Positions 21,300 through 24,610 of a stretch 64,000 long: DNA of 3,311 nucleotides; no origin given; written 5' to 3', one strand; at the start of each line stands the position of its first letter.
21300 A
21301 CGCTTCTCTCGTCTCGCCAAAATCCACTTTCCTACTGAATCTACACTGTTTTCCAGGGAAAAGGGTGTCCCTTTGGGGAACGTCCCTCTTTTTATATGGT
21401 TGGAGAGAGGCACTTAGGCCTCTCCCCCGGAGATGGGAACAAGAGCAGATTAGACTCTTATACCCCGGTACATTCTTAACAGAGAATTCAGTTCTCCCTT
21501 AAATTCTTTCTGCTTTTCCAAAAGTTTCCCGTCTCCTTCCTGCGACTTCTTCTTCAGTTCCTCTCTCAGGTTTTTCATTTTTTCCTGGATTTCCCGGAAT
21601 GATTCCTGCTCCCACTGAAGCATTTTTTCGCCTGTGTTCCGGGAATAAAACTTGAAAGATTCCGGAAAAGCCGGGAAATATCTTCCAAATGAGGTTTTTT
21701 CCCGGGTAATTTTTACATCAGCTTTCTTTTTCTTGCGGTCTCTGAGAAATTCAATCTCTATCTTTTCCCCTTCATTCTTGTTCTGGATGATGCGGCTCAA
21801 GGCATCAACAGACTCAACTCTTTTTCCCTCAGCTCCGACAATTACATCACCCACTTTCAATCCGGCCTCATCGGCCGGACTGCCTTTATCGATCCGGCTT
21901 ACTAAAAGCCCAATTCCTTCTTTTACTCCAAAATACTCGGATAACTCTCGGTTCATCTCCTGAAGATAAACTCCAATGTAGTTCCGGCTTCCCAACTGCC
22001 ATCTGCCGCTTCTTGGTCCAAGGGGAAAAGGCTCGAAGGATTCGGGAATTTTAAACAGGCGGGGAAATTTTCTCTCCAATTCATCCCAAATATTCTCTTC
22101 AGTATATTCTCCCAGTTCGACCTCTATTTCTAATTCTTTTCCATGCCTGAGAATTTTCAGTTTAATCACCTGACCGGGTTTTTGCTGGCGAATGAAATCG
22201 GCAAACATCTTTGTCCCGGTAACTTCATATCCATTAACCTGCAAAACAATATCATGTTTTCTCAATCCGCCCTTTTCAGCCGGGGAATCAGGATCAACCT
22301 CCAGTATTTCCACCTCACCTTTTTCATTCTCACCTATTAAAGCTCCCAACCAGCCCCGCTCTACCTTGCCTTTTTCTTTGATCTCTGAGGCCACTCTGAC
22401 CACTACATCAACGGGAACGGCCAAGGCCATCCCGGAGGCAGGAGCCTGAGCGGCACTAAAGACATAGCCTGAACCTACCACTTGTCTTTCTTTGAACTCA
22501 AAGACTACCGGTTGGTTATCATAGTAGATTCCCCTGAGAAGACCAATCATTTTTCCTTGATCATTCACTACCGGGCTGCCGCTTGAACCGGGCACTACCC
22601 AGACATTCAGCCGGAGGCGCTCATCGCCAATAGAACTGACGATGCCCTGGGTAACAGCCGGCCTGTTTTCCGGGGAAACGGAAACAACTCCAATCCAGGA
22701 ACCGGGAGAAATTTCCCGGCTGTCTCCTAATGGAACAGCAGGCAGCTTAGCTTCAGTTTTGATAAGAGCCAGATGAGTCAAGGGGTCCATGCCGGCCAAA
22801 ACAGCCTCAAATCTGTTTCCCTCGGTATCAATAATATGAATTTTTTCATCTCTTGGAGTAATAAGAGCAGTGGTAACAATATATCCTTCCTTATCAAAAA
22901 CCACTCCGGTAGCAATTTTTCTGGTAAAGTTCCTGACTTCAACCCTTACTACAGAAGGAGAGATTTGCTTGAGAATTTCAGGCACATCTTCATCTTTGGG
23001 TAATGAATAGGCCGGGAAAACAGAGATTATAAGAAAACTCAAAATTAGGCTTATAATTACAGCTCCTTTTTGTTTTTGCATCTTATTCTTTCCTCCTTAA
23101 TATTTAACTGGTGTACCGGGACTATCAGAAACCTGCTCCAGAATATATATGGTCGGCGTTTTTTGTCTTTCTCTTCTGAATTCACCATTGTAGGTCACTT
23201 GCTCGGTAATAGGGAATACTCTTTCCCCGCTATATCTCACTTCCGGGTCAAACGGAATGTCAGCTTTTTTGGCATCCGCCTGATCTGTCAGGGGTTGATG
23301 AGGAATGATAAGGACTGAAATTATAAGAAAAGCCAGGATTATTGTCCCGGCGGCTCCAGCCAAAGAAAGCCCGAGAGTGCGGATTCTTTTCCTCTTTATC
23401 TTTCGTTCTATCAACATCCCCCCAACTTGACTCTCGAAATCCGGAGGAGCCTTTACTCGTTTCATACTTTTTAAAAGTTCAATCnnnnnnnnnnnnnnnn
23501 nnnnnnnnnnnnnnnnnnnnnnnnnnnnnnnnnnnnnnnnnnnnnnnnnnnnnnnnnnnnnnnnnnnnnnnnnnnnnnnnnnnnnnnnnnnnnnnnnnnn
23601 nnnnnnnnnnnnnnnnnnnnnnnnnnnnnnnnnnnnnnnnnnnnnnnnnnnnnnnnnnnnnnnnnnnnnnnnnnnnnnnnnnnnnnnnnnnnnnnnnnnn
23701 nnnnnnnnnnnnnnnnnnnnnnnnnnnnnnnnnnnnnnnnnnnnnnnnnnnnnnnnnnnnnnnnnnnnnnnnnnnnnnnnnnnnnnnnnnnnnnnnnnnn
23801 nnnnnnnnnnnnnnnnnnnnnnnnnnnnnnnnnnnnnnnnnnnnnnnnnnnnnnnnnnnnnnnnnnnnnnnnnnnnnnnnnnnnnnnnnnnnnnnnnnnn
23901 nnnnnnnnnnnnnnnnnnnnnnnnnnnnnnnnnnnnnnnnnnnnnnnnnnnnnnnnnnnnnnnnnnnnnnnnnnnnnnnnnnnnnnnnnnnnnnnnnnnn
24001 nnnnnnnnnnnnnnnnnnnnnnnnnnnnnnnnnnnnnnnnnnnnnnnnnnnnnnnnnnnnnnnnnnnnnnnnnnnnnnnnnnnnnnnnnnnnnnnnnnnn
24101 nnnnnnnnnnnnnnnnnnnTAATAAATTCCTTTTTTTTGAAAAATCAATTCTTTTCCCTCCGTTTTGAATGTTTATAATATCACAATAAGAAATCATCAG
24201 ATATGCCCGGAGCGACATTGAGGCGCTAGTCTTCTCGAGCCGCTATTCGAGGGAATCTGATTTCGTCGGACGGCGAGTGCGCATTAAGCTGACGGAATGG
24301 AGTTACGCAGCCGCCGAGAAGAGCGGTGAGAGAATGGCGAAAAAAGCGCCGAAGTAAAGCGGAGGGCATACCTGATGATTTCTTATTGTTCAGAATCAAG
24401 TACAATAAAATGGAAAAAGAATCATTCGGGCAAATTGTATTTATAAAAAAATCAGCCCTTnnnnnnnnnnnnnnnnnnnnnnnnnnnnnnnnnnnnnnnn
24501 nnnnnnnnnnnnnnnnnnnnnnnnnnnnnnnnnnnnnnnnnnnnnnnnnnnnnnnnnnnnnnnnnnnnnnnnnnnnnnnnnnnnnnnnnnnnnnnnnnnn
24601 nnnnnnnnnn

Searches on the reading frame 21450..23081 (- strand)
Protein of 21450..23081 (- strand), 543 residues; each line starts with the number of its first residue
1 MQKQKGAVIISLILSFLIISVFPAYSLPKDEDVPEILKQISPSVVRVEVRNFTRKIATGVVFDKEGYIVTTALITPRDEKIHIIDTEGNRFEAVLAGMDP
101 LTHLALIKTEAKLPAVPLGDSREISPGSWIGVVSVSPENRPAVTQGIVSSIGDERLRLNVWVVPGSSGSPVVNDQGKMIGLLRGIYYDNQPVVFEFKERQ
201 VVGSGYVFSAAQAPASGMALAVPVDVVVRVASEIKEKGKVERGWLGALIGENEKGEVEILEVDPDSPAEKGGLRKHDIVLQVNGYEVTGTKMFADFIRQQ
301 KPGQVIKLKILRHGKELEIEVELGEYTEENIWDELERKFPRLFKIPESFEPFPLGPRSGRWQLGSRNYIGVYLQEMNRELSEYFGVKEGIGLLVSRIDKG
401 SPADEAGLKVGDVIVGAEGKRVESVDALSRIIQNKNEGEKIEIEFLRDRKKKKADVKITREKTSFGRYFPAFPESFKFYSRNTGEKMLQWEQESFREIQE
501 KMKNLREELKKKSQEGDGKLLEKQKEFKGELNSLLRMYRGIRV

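Call 29: search_protein_families(library=pfam, proteins=[window:21450-23081:-])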
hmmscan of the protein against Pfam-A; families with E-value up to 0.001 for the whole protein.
window:21450-23081:- (543 aa): 7 families
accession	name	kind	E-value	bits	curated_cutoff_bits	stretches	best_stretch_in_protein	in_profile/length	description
PF13180.12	PDZ_2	-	1.3e-30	106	27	2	368-458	2-80/80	PDZ domain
PF17820.7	PDZ_6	-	6.2e-26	90.3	27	2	394-447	2-54/54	PDZ domain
PF13365.12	Trypsin_2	-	9.3e-21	75.5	27.6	1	57-181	1-144/144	Trypsin-like peptidase domain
PF00595.29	PDZ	-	2.9e-19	69.6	23.2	2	238-310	6-80/81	PDZ domain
PF19805.5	DUF6288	-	5e-13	49.4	26.3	1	392-468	3-82/402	Family of unknown function (DUF6288)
PF04495.20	GRASP55_65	-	3.4e-07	31.1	27.7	0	394-452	47-105/138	GRASP55/65 PDZ-like domain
PF14685.13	PDZ_Tricorn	-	0.00036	20.9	25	0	399-453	29-84/88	Tricorn protease PDZ domain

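Call 40: find_homologous_proteins(query=window:21450-23081:-, max_evalue=1e-60)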
Query window:21450-23081:- (543 aa): 1116 proteins with E <= 1e-60 among 8000 candidates; the best 120 are listed.
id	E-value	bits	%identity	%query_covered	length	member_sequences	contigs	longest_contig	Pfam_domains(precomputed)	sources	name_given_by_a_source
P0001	0.0e+0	1191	100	100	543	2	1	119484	PF19805.6,PF04495.21,PF13365.13,PF17820.8,PF00595.30,PF13180.13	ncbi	-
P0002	2.2e-271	919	76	100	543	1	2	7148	PF19805.6,PF04495.21,PF14685.15,PF13365.13,PF17820.8,PF00595.30,PF13180.13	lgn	-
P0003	1.9e-177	609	57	90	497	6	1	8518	PF19805.6,PF14685.15,PF13365.13,PF17820.8,PF00595.30,PF13180.13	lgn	-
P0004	9.6e-172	590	55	100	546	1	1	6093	PF19805.6,PF14685.15,PF13365.13,PF17820.8,PF00595.30,PF13180.13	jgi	-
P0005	3.1e-170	585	55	95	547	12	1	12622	PF19805.6,PF04495.21,PF14685.15,PF13365.13,PF17820.8,PF00595.30,PF13180.13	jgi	-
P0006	5.9e-165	568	51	98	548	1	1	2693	PF19805.6,PF04495.21,PF14685.15,PF13365.13,PF17820.8,PF00595.30,PF13180.13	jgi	jgi:S1-C subfamily serine protease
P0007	1.2e-164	567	53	99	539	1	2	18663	PF19805.6,PF14685.15,PF13365.13,PF17820.8,PF00595.30,PF13180.13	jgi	jgi:serine protease Do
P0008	1.5e-164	567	55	90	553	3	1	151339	PF19805.6,PF14685.15,PF13365.13,PF17820.8,PF00595.30,PF13180.13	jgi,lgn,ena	-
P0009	2.9e-164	566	52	99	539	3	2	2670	PF19805.6,PF14685.15,PF13365.13,PF17820.8,PF00595.30,PF13180.13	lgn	-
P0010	3.2e-164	566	53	93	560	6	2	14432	PF19805.6,PF04495.21,PF14685.15,PF13365.13,PF17820.8,PF00595.30,PF13180.13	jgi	jgi:serine protease Do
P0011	3.4e-164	566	52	100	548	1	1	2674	PF19805.6,PF14685.15,PF13365.13,PF17820.8,PF00595.30,PF13180.13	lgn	-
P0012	5.2e-164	565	53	92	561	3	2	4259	PF19805.6,PF14685.15,PF13365.13,PF17820.8,PF00595.30,PF13180.13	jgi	-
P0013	7.4e-164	564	55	95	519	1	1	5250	PF19805.6,PF14685.15,PF13365.13,PF17820.8,PF00595.30,PF13180.13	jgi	-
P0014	8.0e-164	564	52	98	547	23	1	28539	PF19805.6,PF04495.21,PF14685.15,PF13365.13,PF17820.8,PF00595.30,PF13180.13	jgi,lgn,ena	-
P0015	2.7e-163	563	53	97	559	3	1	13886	PF19805.6,PF04495.21,PF13365.13,PF17820.8,PF00595.30,PF13180.13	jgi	-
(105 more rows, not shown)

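Call 41: find_encoding_contigs(protein=P0002, flank=10000, max_places=4)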
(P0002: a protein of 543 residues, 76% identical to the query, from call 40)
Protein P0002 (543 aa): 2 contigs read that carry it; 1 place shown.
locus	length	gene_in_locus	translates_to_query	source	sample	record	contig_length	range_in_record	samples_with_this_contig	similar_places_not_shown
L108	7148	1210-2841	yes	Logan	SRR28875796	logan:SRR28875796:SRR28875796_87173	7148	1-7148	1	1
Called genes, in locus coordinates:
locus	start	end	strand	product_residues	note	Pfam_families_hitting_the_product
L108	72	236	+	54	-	-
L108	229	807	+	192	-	PF07638:Sigma70_ECF (weak), PF04542:Sigma70_r2, PF08281:Sigma70_r4_2, PF04545:Sigma70_r4, PF22233:PhyR_sigma-like (weak)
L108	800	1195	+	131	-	-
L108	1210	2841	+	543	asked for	PF13365:Trypsin_2, PF00595:PDZ, PF13180:PDZ_2, PF17820:PDZ_6, PF00595:PDZ, PF13180:PDZ_2, PF19805:DUF6288 (weak), PF17820:PDZ_6, +2 more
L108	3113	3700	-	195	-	PF00588:SpoU_methylase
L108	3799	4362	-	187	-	PF04191:PEMT, PF04140:ICMT (weak)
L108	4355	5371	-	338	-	PF01075:Glyco_transf_9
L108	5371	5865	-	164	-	PF01467:CTP_transf_like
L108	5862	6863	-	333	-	PF00294:PfkB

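Call 93: find_encoding_contigs(protein=P0001, flank=1000, max_places=2)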
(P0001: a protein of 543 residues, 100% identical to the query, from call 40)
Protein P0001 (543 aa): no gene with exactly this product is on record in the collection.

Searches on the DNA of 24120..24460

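Call 90: search_rna_families(source=window, start=24120, end=24460, threshold=evalue, max_evalue=1, show_alignments=1)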
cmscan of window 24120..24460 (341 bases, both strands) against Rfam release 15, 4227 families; matches with E-value up to 1: 0.
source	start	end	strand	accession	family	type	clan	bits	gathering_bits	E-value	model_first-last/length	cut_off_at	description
